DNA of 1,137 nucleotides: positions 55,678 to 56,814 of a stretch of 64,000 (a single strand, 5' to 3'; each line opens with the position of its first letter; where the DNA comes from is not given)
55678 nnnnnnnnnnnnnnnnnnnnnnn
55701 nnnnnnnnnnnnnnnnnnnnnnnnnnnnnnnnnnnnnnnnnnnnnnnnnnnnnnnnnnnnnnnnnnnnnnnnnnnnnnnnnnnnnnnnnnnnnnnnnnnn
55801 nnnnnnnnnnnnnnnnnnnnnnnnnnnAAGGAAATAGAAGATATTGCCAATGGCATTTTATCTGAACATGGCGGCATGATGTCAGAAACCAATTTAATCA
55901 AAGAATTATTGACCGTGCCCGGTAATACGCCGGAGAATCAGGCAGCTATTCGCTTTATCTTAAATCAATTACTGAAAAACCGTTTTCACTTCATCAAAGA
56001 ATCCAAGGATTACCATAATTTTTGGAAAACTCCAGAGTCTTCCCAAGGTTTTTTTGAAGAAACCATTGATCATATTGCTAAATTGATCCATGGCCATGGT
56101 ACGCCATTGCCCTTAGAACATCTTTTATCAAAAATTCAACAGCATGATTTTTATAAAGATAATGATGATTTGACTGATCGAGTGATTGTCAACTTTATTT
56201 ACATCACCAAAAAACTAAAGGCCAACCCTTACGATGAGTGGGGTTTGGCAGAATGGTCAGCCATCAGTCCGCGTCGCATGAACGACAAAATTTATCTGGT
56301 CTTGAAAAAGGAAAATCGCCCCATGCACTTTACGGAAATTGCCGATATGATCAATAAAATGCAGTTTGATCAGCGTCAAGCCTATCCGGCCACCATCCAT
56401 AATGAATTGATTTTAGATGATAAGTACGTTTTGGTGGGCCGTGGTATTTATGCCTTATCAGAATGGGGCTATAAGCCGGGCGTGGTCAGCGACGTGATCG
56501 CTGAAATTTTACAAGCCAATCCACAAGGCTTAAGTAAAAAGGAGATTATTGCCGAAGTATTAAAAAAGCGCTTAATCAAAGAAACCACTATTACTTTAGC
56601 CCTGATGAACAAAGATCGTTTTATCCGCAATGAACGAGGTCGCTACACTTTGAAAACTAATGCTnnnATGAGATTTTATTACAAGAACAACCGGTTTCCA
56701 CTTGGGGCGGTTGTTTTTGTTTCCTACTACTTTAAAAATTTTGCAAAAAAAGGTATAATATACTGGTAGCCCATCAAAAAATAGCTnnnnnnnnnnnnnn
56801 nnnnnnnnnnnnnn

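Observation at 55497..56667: Sigma-70 region-4 domain fused to tandem HARE-HTH domains, behind nested palindromic operators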

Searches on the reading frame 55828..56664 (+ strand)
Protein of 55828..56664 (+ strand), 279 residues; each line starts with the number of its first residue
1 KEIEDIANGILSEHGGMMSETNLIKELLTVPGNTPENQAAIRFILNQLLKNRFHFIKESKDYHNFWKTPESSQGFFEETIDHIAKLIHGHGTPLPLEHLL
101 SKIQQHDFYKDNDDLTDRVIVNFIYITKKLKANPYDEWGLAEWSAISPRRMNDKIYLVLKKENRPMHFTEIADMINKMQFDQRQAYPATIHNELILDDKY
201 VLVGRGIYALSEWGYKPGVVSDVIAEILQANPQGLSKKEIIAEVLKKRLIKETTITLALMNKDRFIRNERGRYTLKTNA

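Call 34: search_protein_representatives(protein=window:55828-56664:+)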
Query: 279 residues. Proteins with E-value up to 0.001 (for the whole library): 1340; up to 1e-10: 787; up to 1e-30: 480. The best 150 are listed.
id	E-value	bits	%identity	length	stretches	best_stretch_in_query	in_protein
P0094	3.1e-81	289.1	51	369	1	1-274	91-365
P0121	5.2e-72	258.8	46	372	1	9-275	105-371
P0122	2.2e-71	256.8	44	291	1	3-275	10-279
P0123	7.4e-71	255.0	43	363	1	4-275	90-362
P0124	2.2e-67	243.6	41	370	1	2-275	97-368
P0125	2.3e-67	243.6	43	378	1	7-274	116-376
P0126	6.2e-67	242.2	46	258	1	23-275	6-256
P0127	1.6e-66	240.9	44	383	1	3-277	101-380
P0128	3.2e-66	239.8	43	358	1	8-275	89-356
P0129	5.2e-66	239.2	47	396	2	117-277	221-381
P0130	1.0e-65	238.2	44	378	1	4-276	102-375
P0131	1.2e-65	238.0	48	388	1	5-267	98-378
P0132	6.0e-65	235.7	46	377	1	2-271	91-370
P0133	2.2e-64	233.8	43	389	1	2-276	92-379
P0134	6.1e-64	232.4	43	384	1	2-276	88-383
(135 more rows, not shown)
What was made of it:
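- Nearly all are 340-410 aa, with the array starting at residue 80-115 (call 34).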

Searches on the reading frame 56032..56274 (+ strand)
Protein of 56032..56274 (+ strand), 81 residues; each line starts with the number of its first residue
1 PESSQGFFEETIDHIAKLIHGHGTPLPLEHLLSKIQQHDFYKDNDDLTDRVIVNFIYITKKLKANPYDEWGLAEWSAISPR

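Call 57: search_protein_families(library=pfam, proteins=[window:56032-56274:+], max_evalue=10)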
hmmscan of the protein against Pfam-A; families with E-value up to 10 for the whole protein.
window:56032-56274:+ (81 aa): 1 family
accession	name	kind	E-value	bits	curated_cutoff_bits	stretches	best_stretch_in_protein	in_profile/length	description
PF23713.2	WH_Egal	-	0.17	12.9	27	1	10-38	2-30/69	Egalitarian winged helix domain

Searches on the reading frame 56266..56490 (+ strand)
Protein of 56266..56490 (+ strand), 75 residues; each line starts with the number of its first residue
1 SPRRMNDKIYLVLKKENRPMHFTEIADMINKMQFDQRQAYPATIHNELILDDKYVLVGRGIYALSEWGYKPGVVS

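Call 57: search_protein_families(library=pfam, proteins=[window:56266-56478:+], max_evalue=10)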
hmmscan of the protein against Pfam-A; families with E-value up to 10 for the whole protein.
window:56266-56478:+ (71 aa): 1 family
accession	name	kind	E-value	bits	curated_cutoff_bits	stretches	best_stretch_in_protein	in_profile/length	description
PF05066.19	HARE-HTH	-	1.4e-06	29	25.9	1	7-67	5-71/71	HB1, ASXL, restriction endonuclease HTH domain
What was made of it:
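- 56272..56472 (+): Winged helix 3 (aa 238-304). A bona fide HARE-HTH, the most conserved part of the protein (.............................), and basic. PF05066 29.0 bits against a cutoff of 25.9 (call 57).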

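Call 79: search_solved_structures(query=window:56266-56490:+, max_evalue=10, show_alignments=4)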
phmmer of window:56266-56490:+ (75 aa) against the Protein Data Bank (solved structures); distinct sequences matched with E-value up to 10: 0.

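Call 82: search_solved_structures(query=A5, max_evalue=10, show_alignments=4)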
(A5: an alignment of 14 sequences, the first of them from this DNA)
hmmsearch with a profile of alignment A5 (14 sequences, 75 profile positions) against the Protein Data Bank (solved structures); distinct sequences matched with E-value up to 10: 1.
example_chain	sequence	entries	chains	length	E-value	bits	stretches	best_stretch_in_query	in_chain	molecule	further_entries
7ueb_E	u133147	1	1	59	0.2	15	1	9-53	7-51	PscE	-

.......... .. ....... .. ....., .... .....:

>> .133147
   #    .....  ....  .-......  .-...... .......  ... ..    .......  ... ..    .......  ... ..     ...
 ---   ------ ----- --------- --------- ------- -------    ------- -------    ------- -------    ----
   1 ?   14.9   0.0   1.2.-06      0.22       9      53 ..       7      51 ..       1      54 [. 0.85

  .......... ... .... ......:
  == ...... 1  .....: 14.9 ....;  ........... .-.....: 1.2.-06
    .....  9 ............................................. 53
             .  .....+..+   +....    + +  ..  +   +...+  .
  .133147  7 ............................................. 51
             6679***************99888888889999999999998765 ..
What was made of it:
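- Tried and rejected: PDB sequence and profile searches with WH3 find no delta (calls 79, 82), and there is no acidic tail.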

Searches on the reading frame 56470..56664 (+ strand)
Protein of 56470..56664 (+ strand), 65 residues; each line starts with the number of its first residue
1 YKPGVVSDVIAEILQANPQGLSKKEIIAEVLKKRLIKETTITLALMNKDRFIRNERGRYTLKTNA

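Call 57: search_protein_families(library=pfam, proteins=[window:56470-56664:+], max_evalue=10)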
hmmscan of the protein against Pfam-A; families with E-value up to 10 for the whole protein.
window:56470-56664:+ (65 aa): 3 families
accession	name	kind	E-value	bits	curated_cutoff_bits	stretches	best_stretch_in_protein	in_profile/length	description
PF05066.19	HARE-HTH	-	0.0089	16.8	25.9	1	7-62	4-69/71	HB1, ASXL, restriction endonuclease HTH domain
PF07498.18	Rho_N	-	0.063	13.7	24.9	1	17-37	21-41/43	Rho termination factor, N-terminal domain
PF24706.1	DUF7669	-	0.24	12.1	23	1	6-43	6-43/75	Domain of unknown function (DUF7669)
